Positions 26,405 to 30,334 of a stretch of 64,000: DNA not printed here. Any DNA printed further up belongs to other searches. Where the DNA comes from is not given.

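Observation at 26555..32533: S-layer-like surface protein convergent with a Wzy_C/TPR membrane protein: candidate protein O-glycosylation pair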

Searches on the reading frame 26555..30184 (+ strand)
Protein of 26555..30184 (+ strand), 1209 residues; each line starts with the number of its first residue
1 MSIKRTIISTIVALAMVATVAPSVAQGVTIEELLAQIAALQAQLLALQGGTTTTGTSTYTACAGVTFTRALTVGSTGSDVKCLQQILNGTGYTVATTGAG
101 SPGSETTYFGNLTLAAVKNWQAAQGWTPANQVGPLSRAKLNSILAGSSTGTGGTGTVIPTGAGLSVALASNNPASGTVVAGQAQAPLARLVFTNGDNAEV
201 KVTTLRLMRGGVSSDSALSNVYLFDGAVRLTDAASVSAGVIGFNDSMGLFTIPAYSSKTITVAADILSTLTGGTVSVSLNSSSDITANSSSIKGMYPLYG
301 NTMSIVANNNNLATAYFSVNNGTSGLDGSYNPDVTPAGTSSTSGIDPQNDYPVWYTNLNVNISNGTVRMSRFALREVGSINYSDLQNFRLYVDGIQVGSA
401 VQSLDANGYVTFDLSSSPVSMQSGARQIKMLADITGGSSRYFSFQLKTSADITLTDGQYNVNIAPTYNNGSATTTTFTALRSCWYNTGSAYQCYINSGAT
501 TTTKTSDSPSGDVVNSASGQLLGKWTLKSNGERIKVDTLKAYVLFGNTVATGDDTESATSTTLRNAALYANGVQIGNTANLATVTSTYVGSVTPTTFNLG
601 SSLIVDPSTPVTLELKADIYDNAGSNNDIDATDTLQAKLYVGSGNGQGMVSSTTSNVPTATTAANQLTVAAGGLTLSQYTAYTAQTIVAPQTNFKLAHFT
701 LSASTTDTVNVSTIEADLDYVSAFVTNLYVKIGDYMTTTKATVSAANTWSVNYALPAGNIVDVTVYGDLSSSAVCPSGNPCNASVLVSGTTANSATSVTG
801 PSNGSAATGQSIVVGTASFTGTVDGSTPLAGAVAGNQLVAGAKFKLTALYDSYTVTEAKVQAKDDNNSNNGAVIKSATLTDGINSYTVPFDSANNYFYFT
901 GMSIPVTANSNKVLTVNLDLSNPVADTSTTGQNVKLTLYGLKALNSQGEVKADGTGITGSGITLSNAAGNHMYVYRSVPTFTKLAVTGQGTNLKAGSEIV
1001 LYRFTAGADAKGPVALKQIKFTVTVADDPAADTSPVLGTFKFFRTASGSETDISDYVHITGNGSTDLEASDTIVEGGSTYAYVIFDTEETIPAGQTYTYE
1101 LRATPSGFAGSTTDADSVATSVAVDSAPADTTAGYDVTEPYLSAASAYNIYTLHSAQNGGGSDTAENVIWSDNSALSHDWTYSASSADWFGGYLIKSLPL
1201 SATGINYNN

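Call 3: search_protein_families(library=pfam, proteins=[window:26555-30184:+], max_evalue=0.01)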
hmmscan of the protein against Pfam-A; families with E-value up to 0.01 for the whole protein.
window:26555-30184:+ (1209 aa): 1 family
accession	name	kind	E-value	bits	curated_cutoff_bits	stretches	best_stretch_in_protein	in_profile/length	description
PF01471.23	PG_binding_1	-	3.8e-07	30.6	23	1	76-127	1-44/57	Putative peptidoglycan binding domain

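Call 4: search_protein_families(library=ncbifam, proteins=[window:26555-30184:+], max_evalue=0.01)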
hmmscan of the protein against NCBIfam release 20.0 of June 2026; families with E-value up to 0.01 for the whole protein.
window:26555-30184:+ (1209 aa): 1 family
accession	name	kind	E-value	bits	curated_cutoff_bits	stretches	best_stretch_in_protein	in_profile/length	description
TIGR02869.1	spore_SleB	equivalog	0.004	17.1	236.5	0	70-153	6-69/201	spore cortex-lytic enzyme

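Call 19: find_homologous_proteins(query=window:26555-30184:+, max_evalue=0.00001)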
Query window:26555-30184:+ (1209 aa): 854 proteins with E <= 0.00001 among 8000 candidates; the best 120 are listed.
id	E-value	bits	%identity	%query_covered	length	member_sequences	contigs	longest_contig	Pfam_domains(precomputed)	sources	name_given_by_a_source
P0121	0.0e+0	2563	100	100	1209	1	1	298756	PF01471.24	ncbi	-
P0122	0.0e+0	1278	58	100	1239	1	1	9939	PF01471.24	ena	-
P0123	0.0e+0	1213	57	100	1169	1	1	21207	PF01471.24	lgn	-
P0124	0.0e+0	1209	55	100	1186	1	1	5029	-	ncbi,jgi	ncbi:MAG: hypothetical protein WCY09_09080 [Candidatus Omnitrophota bacterium]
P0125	0.0e+0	1204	57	100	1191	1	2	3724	PF01471.24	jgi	jgi:hypothetical protein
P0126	0.0e+0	1185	55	100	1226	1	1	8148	-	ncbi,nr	ncbi:MAG: hypothetical protein NT094_00475 [Candidatus Staskawiczbacteria bacterium]|nr:hypothetical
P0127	0.0e+0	1180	55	100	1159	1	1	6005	PF01471.24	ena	-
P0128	0.0e+0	1159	55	100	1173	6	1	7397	-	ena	-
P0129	0.0e+0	1069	52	100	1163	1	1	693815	PF01471.24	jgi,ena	-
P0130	0.0e+0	1053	51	100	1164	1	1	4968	-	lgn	-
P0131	0.0e+0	1039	50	100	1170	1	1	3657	-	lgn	-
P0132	0.0e+0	1025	50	100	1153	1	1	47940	PF01471.24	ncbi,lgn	-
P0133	0.0e+0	1024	50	100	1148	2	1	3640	PF01471.24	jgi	-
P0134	0.0e+0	1023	51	100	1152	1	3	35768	-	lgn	-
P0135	0.0e+0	1022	49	100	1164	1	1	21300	PF01471.24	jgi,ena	-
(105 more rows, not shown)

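Call 22: find_related_loci(query=A1, collection=genome_contigs, flank=10000)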
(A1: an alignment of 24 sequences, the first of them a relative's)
Query A1 (1209 aa) in genome_contigs; peptide patterns used: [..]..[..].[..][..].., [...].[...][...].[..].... (x = any residue, [..] = any of these).
122 stretches matched a pattern; 86 encode a relative of the query (tblastn E <= 1e-3); the best 80 are kept; 80 distinct loci.
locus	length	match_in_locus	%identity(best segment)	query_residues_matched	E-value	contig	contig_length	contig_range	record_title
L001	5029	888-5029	55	1-1205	0e+0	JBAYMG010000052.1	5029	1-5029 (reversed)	MAG: Candidatus Omnitrophota bacterium isolate SO_2016_LW1_34 scaffold28035_LW64-88_2016, whole genome shotgun sequence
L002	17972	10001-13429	49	6-1205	0e+0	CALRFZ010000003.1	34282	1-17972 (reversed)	MAG: Candidatus Staskawiczbacteria bacterium isolate Ike-100m-1 genome assembly, contig: Ike-100-c411, whole genome shot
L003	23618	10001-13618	47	1-1200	0e+0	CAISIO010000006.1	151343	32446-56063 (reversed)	MAG: Candidatus Staskawiczbacteria bacterium isolate MJ-time_bin-6037 genome assembly, contig: bin-6037:06/45, whole gen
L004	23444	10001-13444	47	1-1205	0e+0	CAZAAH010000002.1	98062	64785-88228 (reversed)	MAG TPA_asm: uncultured Candidatus Saccharibacteria bacterium isolate SRP193066_co2_95 genome assembly, contig: NODE_46_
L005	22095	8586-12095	46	3-1198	0e+0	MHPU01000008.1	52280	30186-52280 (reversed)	MAG: Candidatus Staskawiczbacteria bacterium RIFOXYD1_FULL_32_13 rifoxyd1_full_scaffold_179, whole genome shotgun sequen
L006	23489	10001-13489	46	1-1197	0e+0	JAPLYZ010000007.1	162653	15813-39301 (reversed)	MAG: Candidatus Staskawiczbacteria bacterium isolate LacPavin_0920_WC70_MAG_39_33 LacPavin_0920_WC70_scaffold_341147, wh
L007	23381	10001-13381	44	1-1195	0e+0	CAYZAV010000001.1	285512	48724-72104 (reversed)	MAG TPA_asm: uncultured Candidatus Saccharibacteria bacterium isolate ERP113451_co3_22 genome assembly, contig: NODE_2_l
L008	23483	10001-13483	45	1-1198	0e+0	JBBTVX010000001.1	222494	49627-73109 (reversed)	MAG: Patescibacteria group bacterium isolate H43-bin088_1 H43_bin088_1_000000000001, whole genome shotgun sequence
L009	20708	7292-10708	44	1-1195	0e+0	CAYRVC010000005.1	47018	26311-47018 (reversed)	MAG TPA_asm: uncultured Candidatus Saccharibacteria bacterium isolate binchicken_co227_921 genome assembly, contig: NODE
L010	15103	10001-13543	44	7-1200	0e+0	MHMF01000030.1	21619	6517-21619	MAG: Candidatus Nealsonbacteria bacterium RIFCSPLOWO2_01_FULL_38_120 rifcsplowo2_01_scaffold_34578, whole genome shotgun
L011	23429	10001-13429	44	1-1198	0e+0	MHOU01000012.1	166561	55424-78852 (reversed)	MAG: Candidatus Staskawiczbacteria bacterium RIFCSPHIGHO2_02_FULL_43_16 rifcsphigho2_02_scaffold_898, whole genome shotg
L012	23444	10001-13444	42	1-1196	0e+0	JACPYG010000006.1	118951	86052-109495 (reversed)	MAG: Candidatus Staskawiczbacteria bacterium isolate NC_groundwater_857_Pr1_B-0.1um_35_19 Montesol18_Bp1_scaffold_618804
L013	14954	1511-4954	44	1-1202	0e+0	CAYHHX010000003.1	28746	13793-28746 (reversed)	MAG TPA_asm: uncultured Candidatus Saccharibacteria bacterium isolate ERP119705_co13_61 genome assembly, contig: NODE_20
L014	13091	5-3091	45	112-1195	0e+0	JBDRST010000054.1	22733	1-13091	MAG: bacterium isolate MEGAHIT-group-3.28 k141_723861, whole genome shotgun sequence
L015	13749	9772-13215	42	1-1196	0e+0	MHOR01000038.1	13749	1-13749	MAG: Candidatus Staskawiczbacteria bacterium RIFCSPHIGHO2_02_FULL_34_10 rifcsphigho2_02_scaffold_8560, whole genome shot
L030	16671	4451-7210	35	164-1199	5e-137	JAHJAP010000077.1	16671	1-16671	MAG: Patescibacteria group bacterium isolate Modern_marine.mb.217 Modern_marine.mb.217_k141_1378609, whole genome shotgu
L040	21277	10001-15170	33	16-1201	5e-109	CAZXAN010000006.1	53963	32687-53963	MAG TPA_asm: uncultured Candidatus Saccharibacteria bacterium isolate ERP113451_co1_173 genome assembly, contig: NODE_47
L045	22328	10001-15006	31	45-1201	1e-104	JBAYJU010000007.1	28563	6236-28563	MAG: Candidatus Paceibacterota bacterium isolate SO_2016_GW1_63 scaffold02928_OW334_2016, whole genome shotgun sequence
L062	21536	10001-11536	38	1-546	3e-69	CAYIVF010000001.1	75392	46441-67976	MAG TPA_asm: uncultured Candidatus Saccharibacteria bacterium isolate ERP119705_co5_43 genome assembly, contig: NODE_240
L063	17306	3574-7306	33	8-834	7e-68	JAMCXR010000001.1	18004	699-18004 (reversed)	MAG: Patescibacteria group bacterium isolate FK_Sedi_B_Bin.401 NODE_11260_length_18004_cov_2.64407, whole genome shotgun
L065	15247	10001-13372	29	49-1199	1e-61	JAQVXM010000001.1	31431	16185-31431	MAG: Candidatus Paceibacterota bacterium isolate STF2_126 NODE_3091_length_31431_cov_4.880814_Sandtown_F2, whole genome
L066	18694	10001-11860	33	50-704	1e-58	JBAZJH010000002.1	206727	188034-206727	MAG: Candidatus Paceibacterota bacterium isolate SO_2017_LW4_115 scaffold_196_c1_LW137-91_2017, whole genome shotgun seq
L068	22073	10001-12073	31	1-720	3e-53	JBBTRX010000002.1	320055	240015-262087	MAG: Patescibacteria group bacterium isolate H51-bin095_1 H51_bin095_1_000000000002, whole genome shotgun sequence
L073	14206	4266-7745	27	8-1199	1e-48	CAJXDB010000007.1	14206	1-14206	TPA_asm: uncultured bacterium isolate ERR599062_bin.104_MetaBAT_v2.12.1_MAG genome assembly, contig: NODE_3657_length_14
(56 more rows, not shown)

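Call 26: search_solved_structures(query=A1, max_evalue=1, show_alignments=2)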
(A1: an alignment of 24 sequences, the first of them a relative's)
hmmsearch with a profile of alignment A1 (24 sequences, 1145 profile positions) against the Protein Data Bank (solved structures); distinct sequences matched with E-value up to 1: 7.
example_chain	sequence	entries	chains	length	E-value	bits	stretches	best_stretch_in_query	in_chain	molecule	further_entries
4xxt_A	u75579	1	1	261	0.00021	22.8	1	70-149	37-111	Fusion of predicted Zn-dependent amidase/peptidase (Cell wall hydrolase/DD-carboxypeptidas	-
5tv7_A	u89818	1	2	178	0.0068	17.8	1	59-141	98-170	Putative peptidoglycan-binding/hydrolysing protein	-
1lbu_A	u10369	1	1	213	0.014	16.7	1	65-140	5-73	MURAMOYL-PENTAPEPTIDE CARBOXYPEPTIDASE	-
7rum_A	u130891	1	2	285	0.034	15.5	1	70-142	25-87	Endolysin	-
3bkh_A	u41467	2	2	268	0.04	15.2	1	68-148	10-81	lytic transglycosylase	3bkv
9xps_S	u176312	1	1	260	0.062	14.6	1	69-148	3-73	Endolysin gp144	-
4lpq_A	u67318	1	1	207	0.62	11.3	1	108-144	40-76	ErfK/YbiS/YcfS/YnhG family protein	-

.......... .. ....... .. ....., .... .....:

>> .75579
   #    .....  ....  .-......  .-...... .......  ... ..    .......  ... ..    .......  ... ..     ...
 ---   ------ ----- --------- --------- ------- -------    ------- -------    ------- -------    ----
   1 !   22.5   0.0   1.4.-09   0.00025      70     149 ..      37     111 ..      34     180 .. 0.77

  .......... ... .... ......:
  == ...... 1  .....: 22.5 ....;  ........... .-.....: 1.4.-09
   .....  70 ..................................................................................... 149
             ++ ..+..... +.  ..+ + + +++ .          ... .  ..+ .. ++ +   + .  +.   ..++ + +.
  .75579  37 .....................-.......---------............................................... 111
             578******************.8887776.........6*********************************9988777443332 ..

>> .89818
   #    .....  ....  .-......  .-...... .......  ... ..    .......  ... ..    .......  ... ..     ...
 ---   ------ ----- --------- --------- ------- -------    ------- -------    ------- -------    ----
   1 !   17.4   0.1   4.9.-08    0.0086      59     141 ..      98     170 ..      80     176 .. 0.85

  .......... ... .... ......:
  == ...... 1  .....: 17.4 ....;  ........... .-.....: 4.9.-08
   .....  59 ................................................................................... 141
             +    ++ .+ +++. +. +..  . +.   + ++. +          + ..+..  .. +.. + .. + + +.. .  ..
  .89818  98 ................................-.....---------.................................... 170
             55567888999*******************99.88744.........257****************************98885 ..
